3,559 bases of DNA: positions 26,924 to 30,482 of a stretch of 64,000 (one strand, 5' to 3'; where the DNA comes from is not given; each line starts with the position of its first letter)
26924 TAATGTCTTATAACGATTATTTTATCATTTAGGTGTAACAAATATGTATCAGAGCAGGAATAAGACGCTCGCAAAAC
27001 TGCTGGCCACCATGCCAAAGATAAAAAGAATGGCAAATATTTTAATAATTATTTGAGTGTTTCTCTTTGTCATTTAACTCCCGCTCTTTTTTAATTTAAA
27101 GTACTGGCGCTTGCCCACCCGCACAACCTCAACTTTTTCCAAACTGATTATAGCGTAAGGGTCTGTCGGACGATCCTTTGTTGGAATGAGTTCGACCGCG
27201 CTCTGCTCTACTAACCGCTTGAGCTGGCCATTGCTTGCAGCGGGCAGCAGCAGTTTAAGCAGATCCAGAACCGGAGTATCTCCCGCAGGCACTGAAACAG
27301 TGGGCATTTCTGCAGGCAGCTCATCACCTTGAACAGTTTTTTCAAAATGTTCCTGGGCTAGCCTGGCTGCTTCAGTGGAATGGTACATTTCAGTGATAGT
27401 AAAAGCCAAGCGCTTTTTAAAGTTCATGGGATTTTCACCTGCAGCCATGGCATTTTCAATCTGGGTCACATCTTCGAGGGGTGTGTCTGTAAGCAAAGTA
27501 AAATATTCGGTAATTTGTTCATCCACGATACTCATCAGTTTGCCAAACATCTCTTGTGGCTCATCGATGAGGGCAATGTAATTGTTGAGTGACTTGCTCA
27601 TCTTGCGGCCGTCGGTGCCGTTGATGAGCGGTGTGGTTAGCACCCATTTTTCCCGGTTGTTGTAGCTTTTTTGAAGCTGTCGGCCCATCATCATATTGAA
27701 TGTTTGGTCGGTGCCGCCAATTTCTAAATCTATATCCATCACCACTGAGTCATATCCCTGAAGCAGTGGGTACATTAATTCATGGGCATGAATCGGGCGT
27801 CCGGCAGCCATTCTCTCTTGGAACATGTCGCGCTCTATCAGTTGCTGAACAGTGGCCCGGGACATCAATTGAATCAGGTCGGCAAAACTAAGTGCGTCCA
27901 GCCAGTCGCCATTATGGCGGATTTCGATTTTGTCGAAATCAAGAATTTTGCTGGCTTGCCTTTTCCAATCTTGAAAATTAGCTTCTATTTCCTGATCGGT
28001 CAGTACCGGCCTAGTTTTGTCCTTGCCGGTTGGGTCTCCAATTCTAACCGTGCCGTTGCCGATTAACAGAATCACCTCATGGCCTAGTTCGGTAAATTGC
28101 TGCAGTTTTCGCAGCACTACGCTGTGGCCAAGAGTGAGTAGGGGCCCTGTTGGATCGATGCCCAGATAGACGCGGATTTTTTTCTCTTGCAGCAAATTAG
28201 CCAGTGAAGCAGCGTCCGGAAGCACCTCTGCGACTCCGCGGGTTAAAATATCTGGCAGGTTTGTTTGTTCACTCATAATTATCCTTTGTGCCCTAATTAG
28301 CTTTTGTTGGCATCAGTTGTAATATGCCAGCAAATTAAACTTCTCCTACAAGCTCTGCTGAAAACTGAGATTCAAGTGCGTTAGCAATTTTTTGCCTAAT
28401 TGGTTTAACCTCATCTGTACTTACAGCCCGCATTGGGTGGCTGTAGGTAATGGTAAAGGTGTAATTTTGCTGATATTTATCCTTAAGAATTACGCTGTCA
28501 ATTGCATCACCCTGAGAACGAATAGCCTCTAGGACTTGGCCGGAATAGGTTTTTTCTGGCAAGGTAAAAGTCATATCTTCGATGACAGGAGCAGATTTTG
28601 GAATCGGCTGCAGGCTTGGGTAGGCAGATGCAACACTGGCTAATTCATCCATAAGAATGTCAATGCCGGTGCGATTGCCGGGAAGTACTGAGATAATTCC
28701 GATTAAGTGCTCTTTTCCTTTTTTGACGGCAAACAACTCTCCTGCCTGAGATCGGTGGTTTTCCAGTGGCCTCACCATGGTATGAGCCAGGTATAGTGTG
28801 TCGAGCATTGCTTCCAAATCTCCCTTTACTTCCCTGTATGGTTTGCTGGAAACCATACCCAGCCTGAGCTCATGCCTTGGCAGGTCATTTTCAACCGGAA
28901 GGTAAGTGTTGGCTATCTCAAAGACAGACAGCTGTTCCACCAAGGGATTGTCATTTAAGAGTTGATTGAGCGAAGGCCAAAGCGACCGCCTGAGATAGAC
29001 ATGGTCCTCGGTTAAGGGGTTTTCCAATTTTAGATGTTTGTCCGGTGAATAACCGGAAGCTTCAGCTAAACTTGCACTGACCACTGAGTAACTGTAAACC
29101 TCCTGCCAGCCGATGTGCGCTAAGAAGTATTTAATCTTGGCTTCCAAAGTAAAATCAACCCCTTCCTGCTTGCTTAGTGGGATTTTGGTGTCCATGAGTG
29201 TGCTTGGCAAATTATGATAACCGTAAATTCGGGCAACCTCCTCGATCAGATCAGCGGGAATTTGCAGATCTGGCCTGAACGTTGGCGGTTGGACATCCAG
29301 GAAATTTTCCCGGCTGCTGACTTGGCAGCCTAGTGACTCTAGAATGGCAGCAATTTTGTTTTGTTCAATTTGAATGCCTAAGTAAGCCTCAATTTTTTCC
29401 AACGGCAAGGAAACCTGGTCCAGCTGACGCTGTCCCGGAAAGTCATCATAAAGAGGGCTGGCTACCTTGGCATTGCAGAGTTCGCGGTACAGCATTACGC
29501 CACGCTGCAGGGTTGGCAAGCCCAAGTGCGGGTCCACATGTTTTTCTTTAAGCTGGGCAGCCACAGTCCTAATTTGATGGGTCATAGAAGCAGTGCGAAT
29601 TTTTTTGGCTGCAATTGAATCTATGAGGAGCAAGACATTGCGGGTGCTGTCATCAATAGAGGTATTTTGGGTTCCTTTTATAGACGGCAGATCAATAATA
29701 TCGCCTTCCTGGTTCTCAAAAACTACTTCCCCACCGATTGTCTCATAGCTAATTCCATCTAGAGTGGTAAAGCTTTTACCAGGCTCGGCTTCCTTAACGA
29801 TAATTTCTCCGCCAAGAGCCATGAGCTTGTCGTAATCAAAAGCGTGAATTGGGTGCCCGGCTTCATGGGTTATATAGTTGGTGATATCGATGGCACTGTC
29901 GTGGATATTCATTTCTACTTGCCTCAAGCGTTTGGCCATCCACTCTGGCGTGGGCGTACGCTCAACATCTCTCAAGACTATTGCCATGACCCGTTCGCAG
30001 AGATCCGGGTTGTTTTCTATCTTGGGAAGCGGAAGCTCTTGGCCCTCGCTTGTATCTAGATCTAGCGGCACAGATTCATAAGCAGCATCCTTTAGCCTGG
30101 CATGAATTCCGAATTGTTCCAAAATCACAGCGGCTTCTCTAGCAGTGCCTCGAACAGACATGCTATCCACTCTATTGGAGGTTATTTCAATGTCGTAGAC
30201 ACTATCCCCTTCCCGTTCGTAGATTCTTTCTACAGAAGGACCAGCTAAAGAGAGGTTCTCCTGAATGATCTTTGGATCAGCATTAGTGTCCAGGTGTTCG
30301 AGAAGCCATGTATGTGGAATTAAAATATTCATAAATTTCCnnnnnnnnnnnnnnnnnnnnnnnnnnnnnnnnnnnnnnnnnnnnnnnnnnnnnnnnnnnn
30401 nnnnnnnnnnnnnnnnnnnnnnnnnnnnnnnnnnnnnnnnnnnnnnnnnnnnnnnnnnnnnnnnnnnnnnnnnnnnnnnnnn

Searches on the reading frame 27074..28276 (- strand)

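Call 91: search_protein_families(library=pfam, proteins=[window:27074-28276:-], max_evalue=0.001)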
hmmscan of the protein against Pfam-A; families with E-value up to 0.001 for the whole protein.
window:27074-28276:- (400 aa): 2 families
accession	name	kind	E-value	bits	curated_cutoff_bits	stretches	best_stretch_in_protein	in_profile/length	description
PF00579.31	tRNA-synt_1b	-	1.8e-68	231.5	21.1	1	31-315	3-291/292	tRNA synthetases class I (W and Y)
PF00133.28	tRNA-synt_1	-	0.00051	19.3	22.7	1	183-235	330-385/414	tRNA synthetases class I (I, L, M and V)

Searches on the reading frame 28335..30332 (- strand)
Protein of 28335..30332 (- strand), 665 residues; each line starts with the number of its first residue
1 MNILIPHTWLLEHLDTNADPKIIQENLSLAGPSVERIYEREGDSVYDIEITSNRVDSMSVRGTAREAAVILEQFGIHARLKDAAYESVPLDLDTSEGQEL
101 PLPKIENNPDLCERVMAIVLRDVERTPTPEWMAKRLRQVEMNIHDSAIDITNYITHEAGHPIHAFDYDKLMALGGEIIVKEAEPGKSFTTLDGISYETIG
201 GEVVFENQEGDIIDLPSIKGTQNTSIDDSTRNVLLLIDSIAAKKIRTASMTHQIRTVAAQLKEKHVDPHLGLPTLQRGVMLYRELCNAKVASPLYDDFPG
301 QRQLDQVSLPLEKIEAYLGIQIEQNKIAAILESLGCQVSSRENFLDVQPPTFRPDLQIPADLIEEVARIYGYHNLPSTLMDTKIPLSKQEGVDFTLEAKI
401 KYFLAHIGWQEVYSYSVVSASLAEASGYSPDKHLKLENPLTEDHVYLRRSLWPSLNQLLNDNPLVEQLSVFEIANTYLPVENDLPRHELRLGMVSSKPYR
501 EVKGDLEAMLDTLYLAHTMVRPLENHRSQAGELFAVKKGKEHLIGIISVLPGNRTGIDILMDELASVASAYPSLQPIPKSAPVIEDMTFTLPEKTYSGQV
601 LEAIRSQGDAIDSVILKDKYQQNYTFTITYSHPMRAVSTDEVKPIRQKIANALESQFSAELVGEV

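Call 91: search_protein_families(library=pfam, proteins=[window:28335-30332:-], max_evalue=0.001)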
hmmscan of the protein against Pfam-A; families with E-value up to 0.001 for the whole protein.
window:28335-30332:- (665 aa): 4 families
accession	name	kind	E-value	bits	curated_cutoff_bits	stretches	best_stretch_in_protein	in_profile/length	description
PF03483.22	B3_4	-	4.3e-41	140.8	29.3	1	112-287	2-174/174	B3/4 domain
PF03484.21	B5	-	1.8e-23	82.9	28.6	1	307-372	1-67/67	tRNA synthetase B5 domain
PF17759.6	tRNA_synthFbeta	-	7.5e-20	71.8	22.4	1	375-548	1-191/214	Phenylalanyl tRNA synthetase beta chain CLM domain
PF03147.19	FDX-ACB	-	6.6e-07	30.1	31.1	1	582-661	5-93/94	Ferredoxin-fold anticodon binding domain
